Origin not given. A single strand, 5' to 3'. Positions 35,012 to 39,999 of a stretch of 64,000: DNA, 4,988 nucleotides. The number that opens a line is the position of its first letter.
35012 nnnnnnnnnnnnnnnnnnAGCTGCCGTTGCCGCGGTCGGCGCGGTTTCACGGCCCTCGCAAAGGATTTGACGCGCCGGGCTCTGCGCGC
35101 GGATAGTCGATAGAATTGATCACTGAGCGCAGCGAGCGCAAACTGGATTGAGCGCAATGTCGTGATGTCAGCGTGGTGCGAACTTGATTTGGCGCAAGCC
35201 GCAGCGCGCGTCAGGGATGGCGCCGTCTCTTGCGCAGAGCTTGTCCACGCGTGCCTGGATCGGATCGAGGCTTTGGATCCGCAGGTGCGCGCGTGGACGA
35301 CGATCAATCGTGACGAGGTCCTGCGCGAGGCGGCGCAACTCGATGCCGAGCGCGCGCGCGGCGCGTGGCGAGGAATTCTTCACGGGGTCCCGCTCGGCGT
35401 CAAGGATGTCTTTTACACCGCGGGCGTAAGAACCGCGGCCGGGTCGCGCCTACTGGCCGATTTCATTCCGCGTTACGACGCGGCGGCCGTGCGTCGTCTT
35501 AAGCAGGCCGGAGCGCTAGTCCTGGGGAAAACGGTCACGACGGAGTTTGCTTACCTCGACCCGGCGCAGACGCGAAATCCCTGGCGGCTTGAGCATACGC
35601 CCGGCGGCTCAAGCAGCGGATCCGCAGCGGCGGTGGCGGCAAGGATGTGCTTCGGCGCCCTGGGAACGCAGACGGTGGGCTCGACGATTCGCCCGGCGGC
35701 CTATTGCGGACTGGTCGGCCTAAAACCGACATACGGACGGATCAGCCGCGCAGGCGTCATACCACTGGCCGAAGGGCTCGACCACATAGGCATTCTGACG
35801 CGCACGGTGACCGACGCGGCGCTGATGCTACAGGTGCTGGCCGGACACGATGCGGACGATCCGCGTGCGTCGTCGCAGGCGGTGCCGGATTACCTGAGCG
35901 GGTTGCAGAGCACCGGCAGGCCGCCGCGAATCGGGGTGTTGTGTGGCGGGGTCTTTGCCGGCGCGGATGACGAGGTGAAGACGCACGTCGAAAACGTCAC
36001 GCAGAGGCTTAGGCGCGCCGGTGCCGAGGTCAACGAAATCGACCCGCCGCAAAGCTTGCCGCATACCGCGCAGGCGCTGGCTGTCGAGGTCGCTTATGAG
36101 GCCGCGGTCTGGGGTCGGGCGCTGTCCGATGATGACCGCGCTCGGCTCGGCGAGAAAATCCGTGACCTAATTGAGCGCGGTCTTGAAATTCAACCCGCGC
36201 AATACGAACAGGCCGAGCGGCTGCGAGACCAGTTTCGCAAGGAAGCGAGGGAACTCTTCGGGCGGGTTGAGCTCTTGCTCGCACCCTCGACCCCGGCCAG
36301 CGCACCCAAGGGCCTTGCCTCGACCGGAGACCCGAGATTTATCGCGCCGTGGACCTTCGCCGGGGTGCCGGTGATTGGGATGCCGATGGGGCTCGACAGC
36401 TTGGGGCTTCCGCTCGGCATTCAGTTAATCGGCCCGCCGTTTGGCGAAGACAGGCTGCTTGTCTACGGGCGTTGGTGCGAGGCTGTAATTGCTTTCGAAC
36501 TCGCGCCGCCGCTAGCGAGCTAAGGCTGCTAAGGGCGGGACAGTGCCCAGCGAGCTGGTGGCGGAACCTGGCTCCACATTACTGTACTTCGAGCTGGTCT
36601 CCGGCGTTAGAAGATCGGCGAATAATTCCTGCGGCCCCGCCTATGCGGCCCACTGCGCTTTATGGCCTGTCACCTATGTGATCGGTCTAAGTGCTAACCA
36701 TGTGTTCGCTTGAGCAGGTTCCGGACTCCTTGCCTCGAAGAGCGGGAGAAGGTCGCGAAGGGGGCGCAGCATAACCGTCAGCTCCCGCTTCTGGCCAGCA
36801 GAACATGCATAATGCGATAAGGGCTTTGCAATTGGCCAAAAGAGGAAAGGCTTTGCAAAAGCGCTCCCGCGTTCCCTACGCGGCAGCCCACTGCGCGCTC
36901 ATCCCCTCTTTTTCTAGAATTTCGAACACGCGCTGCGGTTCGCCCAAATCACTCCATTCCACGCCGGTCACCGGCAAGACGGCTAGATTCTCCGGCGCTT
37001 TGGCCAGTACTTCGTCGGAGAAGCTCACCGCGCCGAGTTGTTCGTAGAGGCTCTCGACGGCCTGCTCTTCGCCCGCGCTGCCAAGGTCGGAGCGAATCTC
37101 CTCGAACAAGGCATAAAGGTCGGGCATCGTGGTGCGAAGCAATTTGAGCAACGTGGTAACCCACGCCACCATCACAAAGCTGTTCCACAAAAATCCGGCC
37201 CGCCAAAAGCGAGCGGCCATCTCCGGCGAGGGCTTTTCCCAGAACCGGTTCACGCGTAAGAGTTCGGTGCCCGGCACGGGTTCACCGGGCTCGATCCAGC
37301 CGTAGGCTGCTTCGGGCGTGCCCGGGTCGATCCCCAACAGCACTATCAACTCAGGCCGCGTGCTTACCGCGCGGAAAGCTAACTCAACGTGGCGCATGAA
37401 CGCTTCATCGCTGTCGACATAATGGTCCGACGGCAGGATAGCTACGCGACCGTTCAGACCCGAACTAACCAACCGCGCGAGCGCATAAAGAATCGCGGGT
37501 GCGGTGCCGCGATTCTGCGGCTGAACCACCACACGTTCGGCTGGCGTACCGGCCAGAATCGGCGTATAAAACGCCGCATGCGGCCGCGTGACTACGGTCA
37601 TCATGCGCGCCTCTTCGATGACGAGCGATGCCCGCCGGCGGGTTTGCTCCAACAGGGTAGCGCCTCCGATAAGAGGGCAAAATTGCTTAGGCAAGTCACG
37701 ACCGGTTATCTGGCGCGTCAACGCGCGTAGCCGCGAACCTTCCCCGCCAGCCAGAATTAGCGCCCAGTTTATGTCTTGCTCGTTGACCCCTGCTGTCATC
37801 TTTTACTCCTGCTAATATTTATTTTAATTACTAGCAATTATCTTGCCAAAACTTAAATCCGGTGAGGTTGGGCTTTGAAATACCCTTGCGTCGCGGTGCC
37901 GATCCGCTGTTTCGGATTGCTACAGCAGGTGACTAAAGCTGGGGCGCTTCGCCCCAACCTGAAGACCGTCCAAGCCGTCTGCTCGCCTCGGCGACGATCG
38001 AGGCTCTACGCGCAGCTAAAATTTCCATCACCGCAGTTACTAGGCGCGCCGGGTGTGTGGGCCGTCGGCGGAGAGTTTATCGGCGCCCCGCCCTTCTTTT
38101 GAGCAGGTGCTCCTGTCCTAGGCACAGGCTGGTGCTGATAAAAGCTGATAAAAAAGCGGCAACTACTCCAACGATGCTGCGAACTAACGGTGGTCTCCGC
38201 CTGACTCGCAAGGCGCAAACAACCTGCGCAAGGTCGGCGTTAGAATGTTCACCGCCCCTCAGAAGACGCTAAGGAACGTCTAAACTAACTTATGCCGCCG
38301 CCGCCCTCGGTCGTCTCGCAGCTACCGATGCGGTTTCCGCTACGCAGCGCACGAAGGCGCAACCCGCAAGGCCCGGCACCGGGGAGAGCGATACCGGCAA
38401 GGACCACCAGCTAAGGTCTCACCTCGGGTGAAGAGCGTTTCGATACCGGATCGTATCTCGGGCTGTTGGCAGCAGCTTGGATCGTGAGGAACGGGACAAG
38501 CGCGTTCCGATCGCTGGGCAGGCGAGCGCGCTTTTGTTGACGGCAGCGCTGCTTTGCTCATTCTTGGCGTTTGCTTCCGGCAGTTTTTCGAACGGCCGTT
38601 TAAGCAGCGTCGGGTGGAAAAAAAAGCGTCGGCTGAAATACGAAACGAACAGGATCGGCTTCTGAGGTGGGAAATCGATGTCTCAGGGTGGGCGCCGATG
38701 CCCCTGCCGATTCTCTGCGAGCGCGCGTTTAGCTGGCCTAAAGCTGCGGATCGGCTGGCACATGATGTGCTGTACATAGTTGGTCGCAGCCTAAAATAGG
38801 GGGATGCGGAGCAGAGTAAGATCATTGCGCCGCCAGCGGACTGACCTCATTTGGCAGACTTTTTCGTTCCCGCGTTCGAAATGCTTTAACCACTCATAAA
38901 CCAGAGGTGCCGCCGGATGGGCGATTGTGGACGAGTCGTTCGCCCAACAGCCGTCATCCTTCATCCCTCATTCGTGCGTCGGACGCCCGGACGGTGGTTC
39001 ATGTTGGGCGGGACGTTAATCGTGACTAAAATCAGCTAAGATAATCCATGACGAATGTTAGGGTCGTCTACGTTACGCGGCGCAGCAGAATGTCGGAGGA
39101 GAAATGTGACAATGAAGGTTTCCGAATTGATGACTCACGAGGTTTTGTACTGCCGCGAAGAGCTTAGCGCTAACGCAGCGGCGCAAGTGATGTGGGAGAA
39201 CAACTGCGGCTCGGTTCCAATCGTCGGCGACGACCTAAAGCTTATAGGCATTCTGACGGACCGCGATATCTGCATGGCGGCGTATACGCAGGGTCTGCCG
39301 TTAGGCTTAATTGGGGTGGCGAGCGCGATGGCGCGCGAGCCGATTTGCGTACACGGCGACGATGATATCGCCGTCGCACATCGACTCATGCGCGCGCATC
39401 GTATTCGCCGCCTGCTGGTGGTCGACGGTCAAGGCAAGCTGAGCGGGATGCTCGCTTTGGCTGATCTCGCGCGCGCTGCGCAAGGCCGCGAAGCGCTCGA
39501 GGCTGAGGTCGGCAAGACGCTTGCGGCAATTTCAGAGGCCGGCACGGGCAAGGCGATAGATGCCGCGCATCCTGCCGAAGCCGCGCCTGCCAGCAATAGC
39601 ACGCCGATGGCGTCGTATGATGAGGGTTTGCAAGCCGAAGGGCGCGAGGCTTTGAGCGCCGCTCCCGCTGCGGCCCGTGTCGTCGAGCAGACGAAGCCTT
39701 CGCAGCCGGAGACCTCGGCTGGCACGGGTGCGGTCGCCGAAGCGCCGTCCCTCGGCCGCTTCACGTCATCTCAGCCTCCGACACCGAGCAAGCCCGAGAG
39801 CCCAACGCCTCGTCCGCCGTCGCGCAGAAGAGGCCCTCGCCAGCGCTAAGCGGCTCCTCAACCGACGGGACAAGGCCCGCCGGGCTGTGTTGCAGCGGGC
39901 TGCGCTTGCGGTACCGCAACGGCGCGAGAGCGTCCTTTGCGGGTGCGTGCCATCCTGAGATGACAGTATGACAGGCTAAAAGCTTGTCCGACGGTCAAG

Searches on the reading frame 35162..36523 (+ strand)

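Call 13: search_protein_families(library=pfam, proteins=[window:35162-36523:+], max_evalue=0.001)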
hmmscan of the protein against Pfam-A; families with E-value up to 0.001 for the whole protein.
window:35162-36523:+ (453 aa): 1 family
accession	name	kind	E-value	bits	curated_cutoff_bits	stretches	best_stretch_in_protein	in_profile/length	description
PF01425.27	Amidase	-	1e-103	348.2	27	1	26-433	1-445/445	Amidase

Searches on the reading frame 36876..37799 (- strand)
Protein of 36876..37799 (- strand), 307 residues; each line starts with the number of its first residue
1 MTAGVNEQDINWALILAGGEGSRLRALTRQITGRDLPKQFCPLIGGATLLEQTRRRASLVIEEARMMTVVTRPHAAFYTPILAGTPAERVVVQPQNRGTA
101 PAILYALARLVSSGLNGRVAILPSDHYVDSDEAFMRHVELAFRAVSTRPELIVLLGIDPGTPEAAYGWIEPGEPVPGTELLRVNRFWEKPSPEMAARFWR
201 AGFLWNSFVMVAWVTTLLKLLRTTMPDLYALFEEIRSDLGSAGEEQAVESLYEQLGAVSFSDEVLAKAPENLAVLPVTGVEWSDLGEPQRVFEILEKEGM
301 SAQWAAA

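Call 13: search_protein_families(library=pfam, proteins=[window:36876-37799:-], max_evalue=0.001)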
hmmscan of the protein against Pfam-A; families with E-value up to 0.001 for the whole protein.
window:36876-37799:- (307 aa): 2 families
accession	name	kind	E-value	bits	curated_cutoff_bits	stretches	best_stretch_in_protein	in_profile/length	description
PF00483.29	NTP_transferase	-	1e-22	81.4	21.2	1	13-296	2-240/245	Nucleotidyl transferase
PF12804.13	NTP_transf_3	-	8.1e-08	33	27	1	13-128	1-98/160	MobA-like NTP transferase domain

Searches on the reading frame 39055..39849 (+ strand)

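Call 13: search_protein_families(library=pfam, proteins=[window:39055-39849:+], max_evalue=0.001)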
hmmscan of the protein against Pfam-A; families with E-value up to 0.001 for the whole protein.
window:39055-39849:+ (264 aa): 1 family
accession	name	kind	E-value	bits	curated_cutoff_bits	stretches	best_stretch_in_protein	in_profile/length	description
PF00571.33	CBS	-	6.7e-26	90.8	24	2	88-142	1-55/57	CBS domain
